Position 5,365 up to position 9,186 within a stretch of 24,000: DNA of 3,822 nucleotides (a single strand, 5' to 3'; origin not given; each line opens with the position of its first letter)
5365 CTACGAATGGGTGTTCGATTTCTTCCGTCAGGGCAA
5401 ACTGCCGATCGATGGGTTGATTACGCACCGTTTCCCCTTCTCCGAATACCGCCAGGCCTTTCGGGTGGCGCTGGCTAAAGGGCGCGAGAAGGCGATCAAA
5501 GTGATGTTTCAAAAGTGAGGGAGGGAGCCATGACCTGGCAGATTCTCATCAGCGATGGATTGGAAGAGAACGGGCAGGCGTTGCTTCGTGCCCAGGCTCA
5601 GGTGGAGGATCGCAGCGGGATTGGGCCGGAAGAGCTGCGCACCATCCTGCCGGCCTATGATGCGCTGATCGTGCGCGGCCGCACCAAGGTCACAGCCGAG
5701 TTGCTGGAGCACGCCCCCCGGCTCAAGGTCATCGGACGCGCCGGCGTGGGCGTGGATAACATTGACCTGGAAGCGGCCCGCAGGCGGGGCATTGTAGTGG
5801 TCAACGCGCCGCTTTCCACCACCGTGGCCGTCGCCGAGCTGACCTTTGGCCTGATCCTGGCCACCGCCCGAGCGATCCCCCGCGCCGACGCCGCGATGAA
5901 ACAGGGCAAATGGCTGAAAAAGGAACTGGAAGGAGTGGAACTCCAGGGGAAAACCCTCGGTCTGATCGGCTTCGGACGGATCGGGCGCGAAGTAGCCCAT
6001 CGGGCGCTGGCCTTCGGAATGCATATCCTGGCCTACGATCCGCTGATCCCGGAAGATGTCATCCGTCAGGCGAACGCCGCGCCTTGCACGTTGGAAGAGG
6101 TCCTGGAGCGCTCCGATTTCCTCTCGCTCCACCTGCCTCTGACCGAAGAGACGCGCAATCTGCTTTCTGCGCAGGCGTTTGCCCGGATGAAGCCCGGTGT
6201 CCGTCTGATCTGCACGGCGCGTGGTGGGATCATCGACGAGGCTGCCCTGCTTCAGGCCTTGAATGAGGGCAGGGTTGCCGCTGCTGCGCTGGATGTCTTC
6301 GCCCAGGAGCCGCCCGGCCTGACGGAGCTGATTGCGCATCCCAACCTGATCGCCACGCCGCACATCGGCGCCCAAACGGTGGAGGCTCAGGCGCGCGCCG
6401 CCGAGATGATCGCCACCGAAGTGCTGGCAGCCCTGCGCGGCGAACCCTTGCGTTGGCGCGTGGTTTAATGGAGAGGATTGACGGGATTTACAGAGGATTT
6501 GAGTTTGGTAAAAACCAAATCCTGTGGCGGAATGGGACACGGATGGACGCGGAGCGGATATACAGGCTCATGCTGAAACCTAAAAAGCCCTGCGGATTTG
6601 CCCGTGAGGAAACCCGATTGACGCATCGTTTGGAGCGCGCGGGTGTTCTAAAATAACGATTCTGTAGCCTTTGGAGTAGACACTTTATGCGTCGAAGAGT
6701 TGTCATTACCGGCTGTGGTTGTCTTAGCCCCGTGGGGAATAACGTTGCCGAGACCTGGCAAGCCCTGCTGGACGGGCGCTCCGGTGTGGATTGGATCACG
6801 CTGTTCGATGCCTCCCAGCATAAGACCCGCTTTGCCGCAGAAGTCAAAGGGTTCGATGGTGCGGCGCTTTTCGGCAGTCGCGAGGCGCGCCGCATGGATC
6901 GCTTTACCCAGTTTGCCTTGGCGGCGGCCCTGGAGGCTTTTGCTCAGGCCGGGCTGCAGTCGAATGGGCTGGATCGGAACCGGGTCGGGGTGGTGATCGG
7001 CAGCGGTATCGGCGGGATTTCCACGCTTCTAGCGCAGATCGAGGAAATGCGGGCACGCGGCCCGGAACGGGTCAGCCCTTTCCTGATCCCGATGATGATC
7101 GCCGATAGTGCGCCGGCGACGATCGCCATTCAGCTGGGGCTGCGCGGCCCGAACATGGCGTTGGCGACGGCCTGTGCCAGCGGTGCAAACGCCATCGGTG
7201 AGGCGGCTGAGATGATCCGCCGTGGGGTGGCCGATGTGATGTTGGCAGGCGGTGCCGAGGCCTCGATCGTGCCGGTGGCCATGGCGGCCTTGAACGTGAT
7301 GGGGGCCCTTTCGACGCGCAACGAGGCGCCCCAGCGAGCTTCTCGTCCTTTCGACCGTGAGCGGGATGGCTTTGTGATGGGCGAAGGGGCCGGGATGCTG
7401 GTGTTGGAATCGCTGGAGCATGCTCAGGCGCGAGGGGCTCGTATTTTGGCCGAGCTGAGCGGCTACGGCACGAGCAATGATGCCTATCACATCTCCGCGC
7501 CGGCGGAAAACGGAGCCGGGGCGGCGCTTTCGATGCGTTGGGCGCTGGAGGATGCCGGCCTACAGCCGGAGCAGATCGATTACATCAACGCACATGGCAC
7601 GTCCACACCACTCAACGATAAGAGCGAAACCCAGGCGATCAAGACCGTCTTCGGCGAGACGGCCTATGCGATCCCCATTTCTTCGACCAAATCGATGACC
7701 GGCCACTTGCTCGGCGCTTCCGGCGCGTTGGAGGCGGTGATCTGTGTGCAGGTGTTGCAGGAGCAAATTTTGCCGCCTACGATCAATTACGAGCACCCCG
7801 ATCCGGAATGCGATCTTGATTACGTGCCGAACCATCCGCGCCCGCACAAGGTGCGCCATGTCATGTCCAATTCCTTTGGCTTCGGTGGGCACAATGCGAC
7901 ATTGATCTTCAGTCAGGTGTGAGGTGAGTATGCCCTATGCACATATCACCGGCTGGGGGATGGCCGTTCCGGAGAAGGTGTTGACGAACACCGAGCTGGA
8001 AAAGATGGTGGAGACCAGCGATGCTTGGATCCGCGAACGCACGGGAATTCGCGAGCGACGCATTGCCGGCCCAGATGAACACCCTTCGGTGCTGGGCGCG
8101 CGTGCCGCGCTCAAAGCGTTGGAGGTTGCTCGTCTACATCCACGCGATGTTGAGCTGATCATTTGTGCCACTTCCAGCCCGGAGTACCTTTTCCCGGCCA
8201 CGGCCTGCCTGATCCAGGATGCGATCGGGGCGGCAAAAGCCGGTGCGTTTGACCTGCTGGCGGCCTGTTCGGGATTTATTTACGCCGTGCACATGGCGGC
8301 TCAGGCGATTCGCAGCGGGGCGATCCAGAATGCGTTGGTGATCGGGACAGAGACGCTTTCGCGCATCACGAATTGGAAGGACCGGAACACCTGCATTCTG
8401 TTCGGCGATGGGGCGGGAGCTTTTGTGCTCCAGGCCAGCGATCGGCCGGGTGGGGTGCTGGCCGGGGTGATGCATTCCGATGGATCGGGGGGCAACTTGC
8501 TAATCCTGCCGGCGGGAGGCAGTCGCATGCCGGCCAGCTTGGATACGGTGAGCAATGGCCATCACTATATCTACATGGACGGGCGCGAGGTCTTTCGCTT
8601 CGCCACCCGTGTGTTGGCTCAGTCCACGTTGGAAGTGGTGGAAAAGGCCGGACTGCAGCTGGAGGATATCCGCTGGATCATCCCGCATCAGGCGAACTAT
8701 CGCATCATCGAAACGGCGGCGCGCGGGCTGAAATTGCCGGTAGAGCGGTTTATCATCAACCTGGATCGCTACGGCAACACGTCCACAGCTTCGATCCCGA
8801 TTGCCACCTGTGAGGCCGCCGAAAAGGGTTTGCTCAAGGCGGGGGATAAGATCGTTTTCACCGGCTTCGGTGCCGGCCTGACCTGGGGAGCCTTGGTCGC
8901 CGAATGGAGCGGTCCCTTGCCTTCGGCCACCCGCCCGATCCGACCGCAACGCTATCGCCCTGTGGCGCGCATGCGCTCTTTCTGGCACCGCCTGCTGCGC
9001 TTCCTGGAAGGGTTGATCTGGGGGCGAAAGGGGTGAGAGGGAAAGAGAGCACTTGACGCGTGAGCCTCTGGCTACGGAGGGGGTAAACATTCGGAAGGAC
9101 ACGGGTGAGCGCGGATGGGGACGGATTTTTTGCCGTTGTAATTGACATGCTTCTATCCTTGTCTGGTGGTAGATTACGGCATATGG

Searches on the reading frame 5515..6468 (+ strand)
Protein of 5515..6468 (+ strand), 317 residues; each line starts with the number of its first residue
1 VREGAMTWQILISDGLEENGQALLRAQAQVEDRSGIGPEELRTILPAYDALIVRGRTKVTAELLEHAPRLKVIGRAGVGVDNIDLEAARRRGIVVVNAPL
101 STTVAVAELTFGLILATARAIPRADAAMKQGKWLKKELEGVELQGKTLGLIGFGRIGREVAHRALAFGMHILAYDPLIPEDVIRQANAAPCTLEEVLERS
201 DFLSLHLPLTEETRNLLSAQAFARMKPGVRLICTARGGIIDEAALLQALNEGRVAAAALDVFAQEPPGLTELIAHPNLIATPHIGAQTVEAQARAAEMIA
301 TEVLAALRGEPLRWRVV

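Call 5: search_protein_families(library=pfam, proteins=[window:5515-6468:+])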
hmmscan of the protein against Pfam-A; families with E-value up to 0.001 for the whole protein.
window:5515-6468:+ (317 aa): 2 families
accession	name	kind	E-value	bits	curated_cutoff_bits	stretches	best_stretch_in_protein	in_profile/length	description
PF02826.25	2-Hacid_dh_C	-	1.9e-62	210.2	25.1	1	111-285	1-178/178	D-isomer specific 2-hydroxyacid dehydrogenase, NAD binding domain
PF00389.36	2-Hacid_dh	-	1.3e-37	128.9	24.6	1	10-316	1-133/134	D-isomer specific 2-hydroxyacid dehydrogenase, catalytic domain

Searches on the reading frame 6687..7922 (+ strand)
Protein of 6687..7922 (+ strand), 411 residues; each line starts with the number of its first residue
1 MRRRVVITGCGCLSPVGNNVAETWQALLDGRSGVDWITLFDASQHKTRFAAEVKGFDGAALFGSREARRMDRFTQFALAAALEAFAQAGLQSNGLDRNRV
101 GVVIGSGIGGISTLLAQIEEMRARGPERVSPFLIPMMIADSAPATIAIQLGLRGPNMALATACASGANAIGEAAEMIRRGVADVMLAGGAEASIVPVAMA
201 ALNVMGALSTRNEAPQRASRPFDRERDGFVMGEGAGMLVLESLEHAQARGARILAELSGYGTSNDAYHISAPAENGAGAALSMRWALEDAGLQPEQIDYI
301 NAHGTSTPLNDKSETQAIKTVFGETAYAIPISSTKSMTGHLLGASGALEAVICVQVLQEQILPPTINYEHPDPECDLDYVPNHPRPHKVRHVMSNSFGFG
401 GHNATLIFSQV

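Call 5: search_protein_families(library=pfam, proteins=[window:6687-7922:+])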
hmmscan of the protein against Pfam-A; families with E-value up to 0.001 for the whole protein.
window:6687-7922:+ (411 aa): 3 families
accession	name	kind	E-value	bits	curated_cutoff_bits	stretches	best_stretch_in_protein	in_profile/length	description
PF00109.32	ketoacyl-synt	-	2.8e-62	211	20.8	1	3-246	2-252/252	Beta-ketoacyl synthase, N-terminal domain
PF02801.28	Ketoacyl-synt_C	-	4.2e-42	143.3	20.8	1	254-369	1-119/119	Beta-ketoacyl synthase, C-terminal domain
PF00108.29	Thiolase_N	-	5.5e-07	29.7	26.4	1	146-192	68-114/260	Thiolase, N-terminal domain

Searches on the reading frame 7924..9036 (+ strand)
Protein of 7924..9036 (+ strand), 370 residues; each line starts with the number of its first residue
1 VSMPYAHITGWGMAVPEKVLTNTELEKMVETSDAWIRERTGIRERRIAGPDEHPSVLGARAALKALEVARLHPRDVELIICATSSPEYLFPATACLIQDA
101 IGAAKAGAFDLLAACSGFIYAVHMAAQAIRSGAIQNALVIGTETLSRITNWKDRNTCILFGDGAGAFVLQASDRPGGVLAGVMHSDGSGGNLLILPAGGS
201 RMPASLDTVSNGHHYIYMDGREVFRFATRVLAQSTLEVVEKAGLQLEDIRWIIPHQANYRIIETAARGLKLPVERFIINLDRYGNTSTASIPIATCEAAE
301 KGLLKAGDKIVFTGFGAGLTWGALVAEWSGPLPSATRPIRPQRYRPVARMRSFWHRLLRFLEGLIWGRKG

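Call 5: search_protein_families(library=pfam, proteins=[window:7924-9036:+])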
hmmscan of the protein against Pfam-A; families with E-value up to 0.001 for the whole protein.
window:7924-9036:+ (370 aa): 3 families
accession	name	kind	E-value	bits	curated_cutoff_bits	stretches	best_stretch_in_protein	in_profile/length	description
PF08541.16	ACP_syn_III_C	-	1.5e-35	121.7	26.6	1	240-328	2-90/90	3-Oxoacyl-[acyl-carrier-protein (ACP)] synthase III C terminal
PF08545.16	ACP_syn_III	-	7.9e-31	106.2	24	1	109-187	1-80/80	3-Oxoacyl-[acyl-carrier-protein (ACP)] synthase III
PF00108.29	Thiolase_N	-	3.2e-07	30.4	26.4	1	41-153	10-123/260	Thiolase, N-terminal domain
